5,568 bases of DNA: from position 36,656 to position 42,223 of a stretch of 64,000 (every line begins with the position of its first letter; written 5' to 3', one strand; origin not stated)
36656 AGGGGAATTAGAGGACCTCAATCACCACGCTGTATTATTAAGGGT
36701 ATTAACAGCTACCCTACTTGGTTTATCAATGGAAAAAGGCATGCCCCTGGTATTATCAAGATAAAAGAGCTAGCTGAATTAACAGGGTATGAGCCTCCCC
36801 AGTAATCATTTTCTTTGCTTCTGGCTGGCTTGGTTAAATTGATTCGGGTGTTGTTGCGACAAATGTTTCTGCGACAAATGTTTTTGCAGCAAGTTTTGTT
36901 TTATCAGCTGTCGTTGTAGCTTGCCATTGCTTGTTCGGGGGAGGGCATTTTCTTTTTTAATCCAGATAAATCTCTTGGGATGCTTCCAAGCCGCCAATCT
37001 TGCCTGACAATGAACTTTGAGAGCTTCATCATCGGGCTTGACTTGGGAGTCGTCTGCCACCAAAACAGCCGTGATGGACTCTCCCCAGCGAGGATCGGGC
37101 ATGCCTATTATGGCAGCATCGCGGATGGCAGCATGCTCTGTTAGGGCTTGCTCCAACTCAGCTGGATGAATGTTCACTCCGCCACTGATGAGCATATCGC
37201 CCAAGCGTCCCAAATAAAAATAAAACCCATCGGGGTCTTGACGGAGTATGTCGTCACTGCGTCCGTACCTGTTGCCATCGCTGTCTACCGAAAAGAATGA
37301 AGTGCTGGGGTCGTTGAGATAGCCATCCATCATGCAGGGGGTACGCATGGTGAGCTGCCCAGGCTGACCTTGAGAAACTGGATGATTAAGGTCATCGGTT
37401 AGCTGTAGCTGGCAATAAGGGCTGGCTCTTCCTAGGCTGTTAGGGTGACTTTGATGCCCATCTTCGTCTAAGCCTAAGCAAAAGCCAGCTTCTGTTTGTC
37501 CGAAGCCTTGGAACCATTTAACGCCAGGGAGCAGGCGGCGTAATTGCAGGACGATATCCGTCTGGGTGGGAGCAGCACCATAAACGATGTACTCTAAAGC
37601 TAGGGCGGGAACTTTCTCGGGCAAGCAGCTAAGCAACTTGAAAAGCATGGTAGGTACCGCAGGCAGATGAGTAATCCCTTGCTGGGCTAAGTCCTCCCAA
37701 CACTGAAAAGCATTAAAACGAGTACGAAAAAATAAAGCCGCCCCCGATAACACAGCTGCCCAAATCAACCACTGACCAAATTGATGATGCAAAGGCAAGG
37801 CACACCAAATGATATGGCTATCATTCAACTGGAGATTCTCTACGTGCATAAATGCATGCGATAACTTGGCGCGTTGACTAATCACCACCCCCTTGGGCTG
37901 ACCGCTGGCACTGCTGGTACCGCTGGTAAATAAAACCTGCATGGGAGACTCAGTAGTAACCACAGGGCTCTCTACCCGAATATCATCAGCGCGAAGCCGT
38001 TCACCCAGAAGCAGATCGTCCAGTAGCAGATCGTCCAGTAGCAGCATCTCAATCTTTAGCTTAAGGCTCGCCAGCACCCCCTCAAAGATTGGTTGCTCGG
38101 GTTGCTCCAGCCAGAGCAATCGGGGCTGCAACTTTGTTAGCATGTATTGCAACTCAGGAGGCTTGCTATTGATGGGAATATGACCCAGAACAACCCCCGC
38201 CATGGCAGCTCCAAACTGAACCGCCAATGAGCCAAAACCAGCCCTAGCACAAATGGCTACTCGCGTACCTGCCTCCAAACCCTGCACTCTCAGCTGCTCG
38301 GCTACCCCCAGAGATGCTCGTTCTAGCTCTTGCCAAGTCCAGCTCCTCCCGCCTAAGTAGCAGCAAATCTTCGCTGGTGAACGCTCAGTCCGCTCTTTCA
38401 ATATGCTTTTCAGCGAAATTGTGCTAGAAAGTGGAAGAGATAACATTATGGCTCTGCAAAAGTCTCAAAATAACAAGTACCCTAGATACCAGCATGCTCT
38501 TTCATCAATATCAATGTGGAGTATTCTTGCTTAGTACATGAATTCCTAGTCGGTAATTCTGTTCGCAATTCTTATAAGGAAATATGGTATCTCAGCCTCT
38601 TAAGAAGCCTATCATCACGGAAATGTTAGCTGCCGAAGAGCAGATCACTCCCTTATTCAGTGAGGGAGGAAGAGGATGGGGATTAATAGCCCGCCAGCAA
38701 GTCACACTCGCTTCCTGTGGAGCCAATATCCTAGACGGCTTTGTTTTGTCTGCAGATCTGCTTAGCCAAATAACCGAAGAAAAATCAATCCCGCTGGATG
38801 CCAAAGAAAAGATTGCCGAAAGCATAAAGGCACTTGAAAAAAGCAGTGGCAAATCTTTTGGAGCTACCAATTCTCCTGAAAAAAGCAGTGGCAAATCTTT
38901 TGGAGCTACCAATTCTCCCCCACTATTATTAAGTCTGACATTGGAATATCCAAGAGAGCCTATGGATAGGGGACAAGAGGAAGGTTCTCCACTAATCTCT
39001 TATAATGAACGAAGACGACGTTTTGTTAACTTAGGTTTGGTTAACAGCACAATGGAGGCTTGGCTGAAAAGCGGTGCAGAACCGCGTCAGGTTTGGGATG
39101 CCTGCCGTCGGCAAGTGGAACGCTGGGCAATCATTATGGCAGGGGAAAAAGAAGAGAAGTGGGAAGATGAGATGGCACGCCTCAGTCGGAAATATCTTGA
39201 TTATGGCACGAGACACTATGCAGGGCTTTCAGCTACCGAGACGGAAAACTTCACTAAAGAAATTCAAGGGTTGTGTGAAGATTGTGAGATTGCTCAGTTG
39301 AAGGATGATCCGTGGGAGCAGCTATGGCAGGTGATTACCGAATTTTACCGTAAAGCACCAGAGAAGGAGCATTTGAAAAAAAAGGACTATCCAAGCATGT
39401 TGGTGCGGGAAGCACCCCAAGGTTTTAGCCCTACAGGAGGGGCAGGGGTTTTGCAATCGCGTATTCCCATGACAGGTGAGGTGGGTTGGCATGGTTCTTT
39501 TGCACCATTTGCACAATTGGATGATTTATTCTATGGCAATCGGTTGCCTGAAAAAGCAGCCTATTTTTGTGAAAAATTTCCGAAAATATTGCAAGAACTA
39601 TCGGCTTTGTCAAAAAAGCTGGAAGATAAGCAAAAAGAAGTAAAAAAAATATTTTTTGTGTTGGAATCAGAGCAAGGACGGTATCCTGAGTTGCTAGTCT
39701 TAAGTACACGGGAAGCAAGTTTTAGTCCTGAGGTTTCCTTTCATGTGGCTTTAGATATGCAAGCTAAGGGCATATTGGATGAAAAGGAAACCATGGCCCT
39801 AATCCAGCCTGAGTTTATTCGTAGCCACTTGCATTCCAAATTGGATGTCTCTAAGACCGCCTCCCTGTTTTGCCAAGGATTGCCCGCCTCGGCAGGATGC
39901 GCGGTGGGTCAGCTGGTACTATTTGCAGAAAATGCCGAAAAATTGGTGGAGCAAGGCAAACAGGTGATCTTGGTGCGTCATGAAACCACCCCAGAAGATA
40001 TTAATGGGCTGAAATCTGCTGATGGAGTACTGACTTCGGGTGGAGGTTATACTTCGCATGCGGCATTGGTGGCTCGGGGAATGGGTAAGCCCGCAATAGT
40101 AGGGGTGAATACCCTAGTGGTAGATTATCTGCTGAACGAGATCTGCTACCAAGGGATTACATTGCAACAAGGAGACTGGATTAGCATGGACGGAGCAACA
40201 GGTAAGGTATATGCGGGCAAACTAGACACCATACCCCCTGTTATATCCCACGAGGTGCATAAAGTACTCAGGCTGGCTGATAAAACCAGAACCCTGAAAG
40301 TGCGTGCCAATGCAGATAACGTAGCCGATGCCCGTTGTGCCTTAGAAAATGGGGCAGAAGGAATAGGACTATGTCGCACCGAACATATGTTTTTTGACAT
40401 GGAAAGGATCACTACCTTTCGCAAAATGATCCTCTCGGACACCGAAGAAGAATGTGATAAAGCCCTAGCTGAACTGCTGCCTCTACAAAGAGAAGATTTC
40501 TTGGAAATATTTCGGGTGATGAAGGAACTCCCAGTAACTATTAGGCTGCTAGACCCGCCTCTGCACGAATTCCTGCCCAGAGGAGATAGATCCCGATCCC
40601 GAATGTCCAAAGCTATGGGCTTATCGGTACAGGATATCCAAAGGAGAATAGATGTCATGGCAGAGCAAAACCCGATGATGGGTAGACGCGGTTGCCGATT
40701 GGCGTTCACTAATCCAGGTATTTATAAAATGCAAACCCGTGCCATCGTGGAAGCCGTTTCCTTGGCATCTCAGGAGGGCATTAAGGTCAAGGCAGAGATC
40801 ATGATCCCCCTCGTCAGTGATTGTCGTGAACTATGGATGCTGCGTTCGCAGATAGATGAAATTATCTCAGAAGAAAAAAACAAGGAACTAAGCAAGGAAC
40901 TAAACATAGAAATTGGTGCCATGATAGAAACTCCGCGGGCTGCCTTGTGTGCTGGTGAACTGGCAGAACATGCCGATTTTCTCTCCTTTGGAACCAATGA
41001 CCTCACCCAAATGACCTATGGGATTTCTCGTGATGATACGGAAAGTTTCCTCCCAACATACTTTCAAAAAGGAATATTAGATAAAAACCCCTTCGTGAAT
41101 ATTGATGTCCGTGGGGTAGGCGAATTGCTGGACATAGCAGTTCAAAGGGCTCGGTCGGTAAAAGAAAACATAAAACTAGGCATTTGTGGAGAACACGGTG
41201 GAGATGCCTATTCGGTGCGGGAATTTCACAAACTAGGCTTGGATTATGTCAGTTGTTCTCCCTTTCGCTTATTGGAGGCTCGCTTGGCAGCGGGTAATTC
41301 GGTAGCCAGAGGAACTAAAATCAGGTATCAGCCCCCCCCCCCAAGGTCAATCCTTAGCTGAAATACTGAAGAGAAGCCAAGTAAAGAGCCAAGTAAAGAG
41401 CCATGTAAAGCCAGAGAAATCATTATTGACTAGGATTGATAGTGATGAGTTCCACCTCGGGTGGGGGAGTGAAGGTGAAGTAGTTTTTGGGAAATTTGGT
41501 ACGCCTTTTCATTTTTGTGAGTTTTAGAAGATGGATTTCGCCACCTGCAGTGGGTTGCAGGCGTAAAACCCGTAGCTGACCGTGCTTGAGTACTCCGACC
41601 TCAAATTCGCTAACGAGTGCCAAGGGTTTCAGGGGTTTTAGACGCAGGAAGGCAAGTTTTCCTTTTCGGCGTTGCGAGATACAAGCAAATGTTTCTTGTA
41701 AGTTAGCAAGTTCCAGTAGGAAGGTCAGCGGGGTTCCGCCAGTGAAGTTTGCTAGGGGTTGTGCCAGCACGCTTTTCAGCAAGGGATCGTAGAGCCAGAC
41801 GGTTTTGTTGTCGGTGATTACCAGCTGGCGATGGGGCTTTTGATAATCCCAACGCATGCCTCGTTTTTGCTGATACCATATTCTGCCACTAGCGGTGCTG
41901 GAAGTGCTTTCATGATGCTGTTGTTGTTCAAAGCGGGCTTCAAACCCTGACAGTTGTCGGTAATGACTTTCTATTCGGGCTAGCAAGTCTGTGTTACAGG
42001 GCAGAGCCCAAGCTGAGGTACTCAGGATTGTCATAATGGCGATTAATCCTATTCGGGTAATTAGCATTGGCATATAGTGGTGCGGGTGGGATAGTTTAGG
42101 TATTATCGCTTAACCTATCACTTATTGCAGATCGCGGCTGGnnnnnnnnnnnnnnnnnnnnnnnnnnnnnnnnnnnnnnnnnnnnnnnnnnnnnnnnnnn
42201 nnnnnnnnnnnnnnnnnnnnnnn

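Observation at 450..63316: Locus-specific tandem arrays fill at least 20 intergenic spacers; 13/14-bp units dominate outside genes and multiples of 3 inside genes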

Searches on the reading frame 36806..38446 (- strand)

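Call 9: search_protein_families(library=pfam, proteins=[window:36806-38446:-])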
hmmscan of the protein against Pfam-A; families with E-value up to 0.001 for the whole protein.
window:36806-38446:- (546 aa): 2 families
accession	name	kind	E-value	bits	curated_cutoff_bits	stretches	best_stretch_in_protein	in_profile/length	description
PF00501.34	AMP-binding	-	5.5e-60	203.6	29.9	1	17-377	2-384/384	AMP-binding enzyme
PF13193.12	AMP-binding_C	-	7.9e-16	59.2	24.5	1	430-509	1-76/76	AMP-binding enzyme C-terminal domain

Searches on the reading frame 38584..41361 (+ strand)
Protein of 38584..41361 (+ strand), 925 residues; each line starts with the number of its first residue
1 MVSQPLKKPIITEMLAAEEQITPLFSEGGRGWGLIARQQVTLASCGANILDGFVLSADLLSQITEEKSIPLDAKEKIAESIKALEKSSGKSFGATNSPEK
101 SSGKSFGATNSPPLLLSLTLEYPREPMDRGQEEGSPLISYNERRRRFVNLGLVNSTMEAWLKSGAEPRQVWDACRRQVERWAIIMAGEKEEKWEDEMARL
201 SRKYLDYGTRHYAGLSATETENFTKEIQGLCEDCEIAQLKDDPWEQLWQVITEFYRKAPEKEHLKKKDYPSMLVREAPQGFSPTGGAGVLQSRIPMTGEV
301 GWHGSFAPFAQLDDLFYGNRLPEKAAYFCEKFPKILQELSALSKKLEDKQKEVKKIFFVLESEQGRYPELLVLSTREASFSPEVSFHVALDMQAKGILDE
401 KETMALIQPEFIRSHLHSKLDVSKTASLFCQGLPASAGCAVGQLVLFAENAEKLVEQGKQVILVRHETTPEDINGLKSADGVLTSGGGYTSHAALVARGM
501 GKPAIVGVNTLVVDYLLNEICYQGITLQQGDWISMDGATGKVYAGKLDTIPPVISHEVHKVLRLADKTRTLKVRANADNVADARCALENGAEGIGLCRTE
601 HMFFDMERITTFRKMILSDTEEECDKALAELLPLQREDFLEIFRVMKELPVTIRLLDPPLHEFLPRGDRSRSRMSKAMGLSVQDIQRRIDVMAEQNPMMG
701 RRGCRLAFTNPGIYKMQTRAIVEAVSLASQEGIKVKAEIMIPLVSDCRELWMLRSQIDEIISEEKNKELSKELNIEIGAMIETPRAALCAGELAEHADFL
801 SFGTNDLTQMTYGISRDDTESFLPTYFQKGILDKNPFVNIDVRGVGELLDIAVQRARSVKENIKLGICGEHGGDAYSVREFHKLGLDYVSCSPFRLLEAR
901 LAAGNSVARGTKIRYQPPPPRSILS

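Call 6: find_encoding_contigs(protein=window:38584-41361:+, flank=10000, max_places=6)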
Protein window:38584-41361:+ (925 aa): no gene with exactly this product is on record in the collection.

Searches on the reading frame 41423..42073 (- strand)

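Call 30: search_protein_families(library=pfam, max_evalue=0.01, proteins=[window:41423-42073:-])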
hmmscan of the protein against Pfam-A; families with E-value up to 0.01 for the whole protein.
window:41423-42073:- (216 aa): 1 family
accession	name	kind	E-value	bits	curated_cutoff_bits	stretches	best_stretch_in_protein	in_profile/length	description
PF03548.22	LolA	-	1.3e-24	87.2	23.6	1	40-202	2-165/165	Outer membrane lipoprotein carrier protein LolA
